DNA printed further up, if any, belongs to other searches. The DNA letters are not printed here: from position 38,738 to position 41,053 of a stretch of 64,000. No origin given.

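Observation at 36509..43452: Atypical P450 translationally coupled to an 828-aa di-heme c protein, divergent from an epimerase / strictosidine-synthase-like pair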

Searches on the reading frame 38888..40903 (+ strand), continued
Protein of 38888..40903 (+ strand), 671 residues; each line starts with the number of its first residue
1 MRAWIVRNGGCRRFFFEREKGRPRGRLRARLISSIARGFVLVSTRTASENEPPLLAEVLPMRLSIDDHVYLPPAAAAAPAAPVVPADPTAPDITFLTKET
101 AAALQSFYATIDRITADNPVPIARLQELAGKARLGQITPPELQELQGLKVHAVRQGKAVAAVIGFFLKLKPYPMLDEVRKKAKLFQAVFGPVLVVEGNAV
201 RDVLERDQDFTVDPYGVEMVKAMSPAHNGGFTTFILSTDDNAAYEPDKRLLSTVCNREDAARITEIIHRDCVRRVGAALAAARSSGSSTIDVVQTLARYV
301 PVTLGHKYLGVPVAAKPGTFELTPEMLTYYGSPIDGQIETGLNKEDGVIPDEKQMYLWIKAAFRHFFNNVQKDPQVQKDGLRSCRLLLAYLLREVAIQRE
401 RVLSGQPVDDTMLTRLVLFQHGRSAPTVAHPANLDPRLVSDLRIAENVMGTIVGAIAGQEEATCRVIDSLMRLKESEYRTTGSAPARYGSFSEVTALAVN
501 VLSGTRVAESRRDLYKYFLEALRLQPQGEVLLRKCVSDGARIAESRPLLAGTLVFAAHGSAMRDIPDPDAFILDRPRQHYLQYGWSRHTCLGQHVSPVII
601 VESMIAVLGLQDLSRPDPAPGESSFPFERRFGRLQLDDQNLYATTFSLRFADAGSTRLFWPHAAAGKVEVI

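Call 50: predict_structure(alignment_id=A3)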
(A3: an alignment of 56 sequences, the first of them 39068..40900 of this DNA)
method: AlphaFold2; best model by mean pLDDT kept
length: 611 residues; sequences in the alignment: 56
mean_pLDDT: 87.6   pTM: 0.87
mean pLDDT of the five models: 87.6, 86.9, 86.0, 85.5, 85.0
residues with pLDDT >= 90: 406; 70-90: 145; 50-70: 27; < 50: 33
segments of 3 or more residues with pLDDT < 50: 1-25, 605-611
pLDDT, mean of each block of 10 residues (from residue 1): 29 34 60 91 94 97 95 95 96 94 89 91 92 93 91 83 82 75 86 84 95 98 96 96 95 97 96 90 97 96 82 82 96 98 96 97 93 93 92 85 95 96 90 98 97 97 87 92 91 91 91 92 68 83 98 88 56 79 91 97 54 36
secondary structure, 60 per line:
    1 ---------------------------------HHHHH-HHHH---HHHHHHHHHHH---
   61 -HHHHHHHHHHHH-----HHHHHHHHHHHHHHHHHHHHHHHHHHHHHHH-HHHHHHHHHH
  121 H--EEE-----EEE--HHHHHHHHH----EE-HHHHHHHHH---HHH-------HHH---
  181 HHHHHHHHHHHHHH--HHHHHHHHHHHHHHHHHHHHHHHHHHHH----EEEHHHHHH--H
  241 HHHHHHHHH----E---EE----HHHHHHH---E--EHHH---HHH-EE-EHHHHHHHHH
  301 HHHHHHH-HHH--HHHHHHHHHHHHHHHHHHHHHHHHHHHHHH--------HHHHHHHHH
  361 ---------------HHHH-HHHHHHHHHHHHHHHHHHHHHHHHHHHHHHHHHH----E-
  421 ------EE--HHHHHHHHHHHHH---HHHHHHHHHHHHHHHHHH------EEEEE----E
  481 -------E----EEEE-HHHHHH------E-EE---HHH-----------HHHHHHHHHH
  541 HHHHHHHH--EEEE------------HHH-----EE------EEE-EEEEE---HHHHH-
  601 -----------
elements in order: H34-38 H40-43 H47-57 H62-73 H79-109 H111-121 E124-126 E132-134 H137-145 H153-161 H181-194 H197-224 E229-231 H232-237 H240-249 H264-270 H292-307 H314-343 H352-360 H376-379 H381-414 H431-443 H447-464 E471-475 E493-496 H498-503 H531-548 E551-554 E583-585 E587-591 H595-599

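Call 54: fold_search(model_id=the predicted structure, library=pdb)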
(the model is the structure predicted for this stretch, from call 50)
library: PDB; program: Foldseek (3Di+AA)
matches with E <= 10: 1375; with E <= 0.001: 1353
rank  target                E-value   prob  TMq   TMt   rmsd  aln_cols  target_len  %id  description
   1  7y98_A                1.3e-10  1.00  0.50  0.77   6.0       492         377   13  Crystal structure of CYP109B4 from Bacillus Sonorensis in complex with Testosterone (released 2023-05-03)
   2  5vws                  1.4e-10  1.00  0.51  0.80   4.9       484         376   16  Ligand free structure of Cytochrome P450 TbtJ1 (released 2017-06-07)
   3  6gmf                  1.5e-10  1.00  0.50  0.76   5.6       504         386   15  Structure of Cytochrome P450 CYP109Q5 from Chondromyces apiculatus (released 2019-03-27)
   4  7y98_B                1.8e-10  1.00  0.48  0.75   6.2       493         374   14  Crystal structure of CYP109B4 from Bacillus Sonorensis in complex with Testosterone (released 2023-05-03)
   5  3tkt                  3.7e-10  1.00  0.51  0.73   5.4       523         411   16  Crystal structure of CYP108D1 from Novosphingobium aromaticivorans DSM12444 (released 2012-02-29)
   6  3zkp                  4.6e-10  1.00  0.50  0.76   4.9       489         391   18  Structure of a mutant of P450 EryK in complex with erythromycin B. (released 2013-05-01)
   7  8abr                  7.5e-10  1.00  0.48  0.71   7.0       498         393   14  Crystal structure of CYP109A2 from Bacillus megaterium bound with putative ligands hexanoic acid and octanoic acid (released 2023-07-12)
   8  7y97_B                9.0e-10  1.00  0.50  0.80   5.0       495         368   14  Crystal structure of CYP109B4 from Bacillus Sonorensis (released 2023-05-03)
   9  8q5j                  9.4e-10  1.00  0.47  0.70   6.6       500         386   15  Cytochrome P450 monooxygenase from Streptomyces scabiei (SscaCYP) (released 2024-04-03)
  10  4tpn                  1.1e-09  1.00  0.45  0.67   6.7       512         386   13  High-resolution structure of TxtE in the absence of substrate (released 2014-09-10)
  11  7sh5_B                1.1e-09  1.00  0.49  0.72   5.8       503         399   15  Crystal structure of CYP142A3 from Mycobacterium ulcerans bound to Cholest-4-en-3-one (released 2022-10-05)
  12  9lw0                  1.1e-09  1.00  0.48  0.69   7.1       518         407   16  Cytochrome P450PL2 from Parvibaculum lavamentivorans DS-1 (released 2026-01-21)
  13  6j95                  1.1e-09  1.00  0.49  0.66   8.1       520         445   13  Crystal structure of CYP97A3 in complex with retinal (released 2020-01-22)
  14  2jjo                  1.2e-09  1.00  0.50  0.74   5.4       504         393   17  Structure of cytochrome P450 EryK in complex with its natural substrate erD (released 2009-07-14)
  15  7smz_A                1.3e-09  1.00  0.49  0.73   5.8       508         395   15  X-ray crystal structure of CYP142A3 from Mycobacterium Marinum in complex with 4-cholesten-3-one (released 2022-09-14)
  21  2xfh                  1.6e-09  1.00  0.51  0.76   5.5       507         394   18  Structure of cytochrome P450 EryK cocrystallized with inhibitor clotrimazole. (released 2010-09-29)
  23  2jjn                  2.0e-09  1.00  0.49  0.74   5.8       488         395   19  Structure of closed cytochrome P450 EryK (released 2009-07-14)
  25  7tlo_B                2.3e-09  1.00  0.53  0.79   5.1       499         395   15  X-ray crystal structure of substrate free cytochrome P450 CYP142A3 from Mycobacterium Marinum (released 2022-09-14)
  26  1cpt                  2.3e-09  1.00  0.49  0.70   6.8       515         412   15  CRYSTAL STRUCTURE AND REFINEMENT OF CYTOCHROME P450-TERP AT 2.3 ANGSTROMS RESOLUTION (released 1994-01-31)
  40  7wzm                  3.4e-09  1.00  0.50  0.65   5.5       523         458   16  Crystal structure of Cytochrome P450 184A1 from streptomyces avermitilis in complex with Oleic acid (released 2023-02-22)
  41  7x53_A                3.4e-09  1.00  0.48  0.69   7.1       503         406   12  cytochrome P450 monooxygenase (released 2023-03-08)
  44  2jjp                  3.5e-09  1.00  0.50  0.74   5.9       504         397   17  Structure of cytochrome P450 EryK in complex with inhibitor ketoconazole (KC) (released 2009-07-14)
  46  1oxa                  4.2e-09  1.00  0.50  0.72   5.8       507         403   14  CYTOCHROME P450 (DONOR:O2 OXIDOREDUCTASE) (released 1995-12-07)
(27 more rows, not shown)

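Call 58: search_protein_families(library=ncbifam, proteins=[L065:4704-6656:+, L065:6680-8560:+, L052:9898-11247:+, L052:8806-9885:+, L054:3506-4942:+, L054:2188-2832:+, L054:2822-3493:+], max_evalue=0.001)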
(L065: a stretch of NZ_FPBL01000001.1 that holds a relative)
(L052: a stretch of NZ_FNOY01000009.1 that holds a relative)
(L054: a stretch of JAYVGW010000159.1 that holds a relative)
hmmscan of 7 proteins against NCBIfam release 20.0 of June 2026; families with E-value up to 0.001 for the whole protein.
L065:4704-6656:+ (650 aa): 5 families
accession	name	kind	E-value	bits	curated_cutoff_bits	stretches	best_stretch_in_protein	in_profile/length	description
NF040606.1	CytoC_perox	subfamily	3.6e-43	148.5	150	1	537-649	425-524/524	di-heme-cytochrome C peroxidase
NF051462.1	RoxC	equivalog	1.8e-18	66.1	900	1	482-584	585-692/812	putative rubber dioxygenase RoxC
NF050033.2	RoxA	exception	1.6e-17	63.3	1000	2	542-583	509-550/673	rubber dioxygenase RoxA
NF050034.1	RoxB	equivalog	2.7e-16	59.2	900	1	543-581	479-517/652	rubber dioxygenase RoxB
NF011054.0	PRK14486.1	equivalog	0.00014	21.4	447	0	445-478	204-236/294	putative bifunctional cbb3-type cytochrome c oxidase subunit II/cytochrome c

L065:6680-8560:+ (626 aa): 4 families
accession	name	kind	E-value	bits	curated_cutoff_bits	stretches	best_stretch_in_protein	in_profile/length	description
TIGR04515.1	P450_rel_GT_act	subfamily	5.3e-09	35.9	343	1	491-562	266-336/386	P450-derived glycosyltransferase activator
TIGR04538.1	P450_cycloAA_1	subfamily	1.9e-08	33.6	500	1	485-599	258-363/395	cytochrome P450, cyclodipeptide synthase-associated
NF045812.1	PentlenOxigase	equivalog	5.8e-06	25.4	800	1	479-586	296-393/444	pentalenene oxygenase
TIGR04458.1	CYP450_TxtE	equivalog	3.9e-05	22.5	500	0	491-591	282-364/403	4-nitrotryptophan synthase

L052:9898-11247:+ (449 aa): 0 families

L052:8806-9885:+ (359 aa): 16 families
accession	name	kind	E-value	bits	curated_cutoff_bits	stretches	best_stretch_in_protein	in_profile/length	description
TIGR03466.1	HpnA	hypoth_equivalog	1.1e-61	208.6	367.65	1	26-356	3-324/327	hopanoid-associated sugar epimerase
NF052578.1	StrlDmthSdmBMthl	equivalog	4.9e-36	125.1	600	1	25-356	2-325/328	sterol demethylase protein SdmB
NF042422.1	oxyalk_red_OleD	equivalog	5.1e-21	75.4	580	1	26-340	3-314/329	2-alkyl-3-oxoalkanoate reductase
TIGR01179.1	galE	equivalog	6e-14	51.6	262.3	1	26-179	2-153/332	UDP-glucose 4-epimerase GalE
NF042423.1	oxyalk_red_Shew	equivalog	9.7e-14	51.2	580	1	22-206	7-180/331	2-alkyl-3-oxoalkanoate reductase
TIGR04180.1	EDH_00030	hypoth_equivalog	4.8e-12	45.5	475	1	27-203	2-178/297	NAD-dependent 4,6-dehydratase LegB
NF007956.0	PRK10675.1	subfamily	5.7e-10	38.8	394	1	26-164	3-144/338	UDP-glucose 4-epimerase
NF058621.1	DiazavRedAvaA7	equivalog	1.4e-07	31.5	400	1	26-160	3-130/304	3-diazoavenalumate denitrifying reductase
NF043036.1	ErythonDh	equivalog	6.1e-06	25.7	325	1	27-148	4-130/321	D-erythronate dehydrogenase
TIGR02197.1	heptose_epim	equivalog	6.2e-05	22.3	274.6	1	27-153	2-124/316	ADP-glyceromanno-heptose 6-epimerase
NF041293.1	G6PDh_Azf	equivalog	0.0001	21.8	400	1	25-146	4-118/252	NAD-dependent glucose-6-phosphate dehydrogenase Azf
TIGR02622.1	CDP_4_6_dhtase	equivalog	0.00025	20.3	278.45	0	25-140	6-125/352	CDP-glucose 4,6-dehydratase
TIGR01181.1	dTDP_gluc_dehyt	equivalog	0.00046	19.4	365.1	0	26-153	2-136/321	dTDP-glucose 4,6-dehydratase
NF005539.0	PRK07201.1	equivalog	0.00058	18.7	549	1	25-180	2-159/657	SDR family oxidoreductase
TIGR03589.1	PseB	equivalog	0.00067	18.7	407.75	1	23-142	4-124/324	UDP-N-acetylglucosamine 4,6-dehydratase (inverting)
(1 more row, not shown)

L054:3506-4942:+ (478 aa): 2 families
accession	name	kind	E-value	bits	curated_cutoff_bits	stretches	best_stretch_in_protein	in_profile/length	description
TIGR01413.1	Dyp_perox_fam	superfamily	2.5e-25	89.5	100.5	1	187-467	143-323/323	Dyp-type peroxidase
TIGR01412.1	tat_substr_1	equivalog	0.00066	18.6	428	0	250-402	264-383/420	iron uptake transporter deferrochelatase/peroxidase subunit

L054:2188-2832:+ (214 aa): 0 families

L054:2822-3493:+ (223 aa): 0 families

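Call 80: search_solved_structures(query=P0340, max_evalue=1e-10)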
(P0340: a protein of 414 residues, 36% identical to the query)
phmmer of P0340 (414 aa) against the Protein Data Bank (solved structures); distinct sequences matched with E-value up to 1e-10: 177 (the best 60 are shown).
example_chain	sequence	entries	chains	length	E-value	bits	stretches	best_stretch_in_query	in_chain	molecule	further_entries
3wvs_A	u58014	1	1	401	4.7e-21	78.6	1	117-406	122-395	Putative monooxygenase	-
9ln5_A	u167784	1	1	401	1.5e-20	76.9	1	117-406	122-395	Putative monooxygenase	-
6f85_A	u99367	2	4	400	5.9e-18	68.4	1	54-396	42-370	Cytochrome P450 CYP260A1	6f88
8yhn_A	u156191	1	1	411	6.8e-18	68.2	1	125-384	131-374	Cytochrome P450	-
5hiw_A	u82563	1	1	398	1.5e-17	67.1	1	49-395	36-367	Cytochrome P450 CYP260B1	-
4z5q_A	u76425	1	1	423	1.5e-17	67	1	116-396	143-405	Cytochrome P450 hydroxylase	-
4wpz_A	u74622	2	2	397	2.3e-17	66.4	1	115-391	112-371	Cytochrome P450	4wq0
4l0e_A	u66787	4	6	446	2.5e-17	66.3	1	41-384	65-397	P450 monooxygenase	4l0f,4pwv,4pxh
8q5j_A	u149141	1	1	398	2.6e-17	66.2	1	36-379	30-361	Cytochrome P450 107B1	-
4mm0_A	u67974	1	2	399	3.1e-17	66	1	39-398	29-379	P450-like monooxygenase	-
5liv_A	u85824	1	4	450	3.7e-17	65.7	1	51-396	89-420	Cytochrome P450 CYP260A1,Cytochrome P450 CYP260A1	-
2yoo_A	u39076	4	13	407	5.9e-17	65.1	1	127-398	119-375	P450 HEME-THIOLATE PROTEIN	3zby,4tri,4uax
8jnp_A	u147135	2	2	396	6.2e-17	65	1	24-392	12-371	Cytochrome P450 CftA | Cytochrome P450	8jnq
6f8a_A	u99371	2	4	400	1e-16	64.3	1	54-396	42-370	Cytochrome P450 CYP260A1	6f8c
9m47_A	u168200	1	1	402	1.1e-16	64.2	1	33-393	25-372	Cytochrome P450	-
9eby_A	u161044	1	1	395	1.2e-16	64.1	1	33-393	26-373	Cytochrome P450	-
8spp_A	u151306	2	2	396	1.2e-16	64.1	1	33-393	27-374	Cytochrome P450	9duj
8spc_A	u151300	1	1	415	1.4e-16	63.9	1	33-393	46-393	Cytochrome P450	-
3abb_A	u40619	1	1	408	1.7e-16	63.6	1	115-392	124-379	Cytochrome P450 hydroxylase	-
5vws_A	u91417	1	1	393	4.8e-16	62.1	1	50-383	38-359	Cytochrome P450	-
2fr7_A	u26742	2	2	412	5.5e-16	61.9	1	39-381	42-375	putative cytochrome P450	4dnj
7ayx_A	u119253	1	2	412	6.4e-16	61.7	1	115-385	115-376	Cytochrome P450 113A1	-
2xkr_A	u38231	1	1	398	6.7e-16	61.6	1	126-395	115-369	PUTATIVE CYTOCHROME P450 142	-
8fie_A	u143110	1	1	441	8.1e-16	61.3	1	112-384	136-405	Cytochrome P450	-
8ckn_A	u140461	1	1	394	1e-15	61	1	40-400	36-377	P450 heme-thiolate protein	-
8amo_A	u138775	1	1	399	1.1e-15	60.9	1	40-400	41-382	Putative cytochrome P450 143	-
7smz_A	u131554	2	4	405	1.1e-15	60.9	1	117-392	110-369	Cytochrome P450 142A3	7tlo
5l90_A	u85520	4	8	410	1.4e-15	60.5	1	55-385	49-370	Cytochrome P450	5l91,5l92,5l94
5ysm_A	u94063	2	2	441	1.4e-15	60.5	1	115-392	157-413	Cytochrome P450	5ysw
8gue_A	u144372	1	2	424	1.6e-15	60.3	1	115-392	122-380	Cytochrome P450 monooxygenase PikC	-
7xbm_A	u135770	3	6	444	1.9e-15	60.2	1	115-392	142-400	Cytochrome P450 monooxygenase PikC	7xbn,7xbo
8amq_A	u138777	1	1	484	1.9e-15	60.1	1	40-400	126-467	Probable ferredoxin,Putative cytochrome P450 143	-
9lwe_A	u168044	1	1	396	2.3e-15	59.9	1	115-390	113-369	P450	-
2bvj_A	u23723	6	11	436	3.1e-15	59.4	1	115-392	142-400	CYTOCHROME P450 MONOOXYGENASE | CYTOCHROME P450 HYDROXYLASE PIKC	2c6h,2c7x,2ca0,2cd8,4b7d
2whw_A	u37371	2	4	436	3.2e-15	59.4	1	115-392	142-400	CYTOCHROME P450 MONOOXYGENASE | CYTOCHROME P450 HYDROXYLASE PIKC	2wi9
2vz7_A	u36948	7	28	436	3.2e-15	59.4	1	115-392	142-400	CYTOCHROME P450 MONOOXYGENASE | CYTOCHROME P450 HYDROXYLASE PIKC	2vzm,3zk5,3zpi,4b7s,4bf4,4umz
6hqw_A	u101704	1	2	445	3.3e-15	59.3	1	133-383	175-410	Cytochrome P450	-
7sh5_A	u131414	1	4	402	3.8e-15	59.1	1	117-392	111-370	Cytochrome P450 142A3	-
4z5p_A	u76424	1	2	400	7.8e-15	58.1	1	135-392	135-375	Cytochrome P450 hydroxylase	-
8fib_A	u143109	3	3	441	1e-14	57.7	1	112-384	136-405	Cytochrome P450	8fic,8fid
3r9b_A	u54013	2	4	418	1.4e-14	57.3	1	115-391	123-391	CYTOCHROME P450 164A2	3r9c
1jip_A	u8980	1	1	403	1.7e-14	57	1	115-384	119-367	CYTOCHROME P450 107A1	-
1egy_A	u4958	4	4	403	2e-14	56.7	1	115-384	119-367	CYTOCHROME P450ERYF | CYTOCHROME P450 107A1 | CYTOCHROME P450 ERYF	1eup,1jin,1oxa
1ue8_A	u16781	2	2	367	2.4e-14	56.5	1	283-380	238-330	367aa long hypothetical cytochrome P450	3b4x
1jio_A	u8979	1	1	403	2.5e-14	56.4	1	115-384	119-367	CYTOCHROME P450 107A1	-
4rm4_A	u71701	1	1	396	3e-14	56.2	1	114-386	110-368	Cytochrome P450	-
8rtv_A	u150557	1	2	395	3.4e-14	56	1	199-395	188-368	Cytochrome P450-family protein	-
1odo_A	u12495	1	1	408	6.2e-14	55.1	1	188-400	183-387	PUTATIVE CYTOCHROME P450 154A1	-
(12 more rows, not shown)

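Call 85: find_encoding_contigs(protein=P0464, flank=6000, max_places=1)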
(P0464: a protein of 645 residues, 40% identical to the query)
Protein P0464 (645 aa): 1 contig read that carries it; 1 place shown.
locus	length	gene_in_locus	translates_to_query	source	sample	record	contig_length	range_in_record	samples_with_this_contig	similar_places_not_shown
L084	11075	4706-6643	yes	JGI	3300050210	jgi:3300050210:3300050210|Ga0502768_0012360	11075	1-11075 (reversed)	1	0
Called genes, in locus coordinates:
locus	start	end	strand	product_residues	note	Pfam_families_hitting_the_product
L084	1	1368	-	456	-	?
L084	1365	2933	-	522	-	PF07238:PilZ (faint), PF13444:Acetyltransf_5, PF21926:FeeM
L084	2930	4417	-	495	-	-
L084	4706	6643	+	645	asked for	PF00067:p450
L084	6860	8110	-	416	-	PF01610:DDE_Tnp_ISL3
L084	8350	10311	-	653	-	-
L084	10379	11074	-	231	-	?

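Call 86: find_encoding_contigs(protein=P0271, flank=6000, max_places=1)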
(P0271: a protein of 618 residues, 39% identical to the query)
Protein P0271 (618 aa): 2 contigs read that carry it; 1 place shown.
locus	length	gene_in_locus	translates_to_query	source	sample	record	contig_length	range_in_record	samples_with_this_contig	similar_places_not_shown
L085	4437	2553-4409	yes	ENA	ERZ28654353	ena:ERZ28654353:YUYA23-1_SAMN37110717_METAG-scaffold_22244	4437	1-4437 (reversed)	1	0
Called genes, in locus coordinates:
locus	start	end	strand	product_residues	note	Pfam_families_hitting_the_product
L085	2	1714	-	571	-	?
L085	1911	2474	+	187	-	-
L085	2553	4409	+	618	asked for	PF00067:p450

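Call 87: find_encoding_contigs(protein=P0391, flank=6000, max_places=1)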
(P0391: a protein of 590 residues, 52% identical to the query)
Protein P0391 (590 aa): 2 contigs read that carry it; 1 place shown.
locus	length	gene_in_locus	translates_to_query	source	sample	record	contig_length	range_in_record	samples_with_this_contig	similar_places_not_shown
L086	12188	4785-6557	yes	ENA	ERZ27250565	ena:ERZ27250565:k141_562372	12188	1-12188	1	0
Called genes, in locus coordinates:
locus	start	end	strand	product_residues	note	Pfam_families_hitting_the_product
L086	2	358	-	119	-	?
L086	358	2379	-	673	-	PF20434:BD-FAE, PF00326:Peptidase_S9, PF01738:DLH (weak)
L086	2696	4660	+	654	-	PF00034:Cytochrom_C (faint), PF13442:Cytochrome_CBB3 (faint), PF21419:RoxA-like_Cyt-c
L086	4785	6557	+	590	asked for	PF00067:p450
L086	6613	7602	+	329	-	PF01073:3Beta_HSD, PF01370:Epimerase, PF02719:Polysacc_synt_2 (weak), PF05368:NmrA, PF13460:NAD_binding_10, PF16363:GDP_Man_Dehyd, PF07993:NAD_binding_4 (weak)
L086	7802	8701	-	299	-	PF13677:MotB_plug, PF00691:OmpA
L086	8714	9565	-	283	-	PF20560:MotA_N, PF01618:MotA_ExbB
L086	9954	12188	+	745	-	?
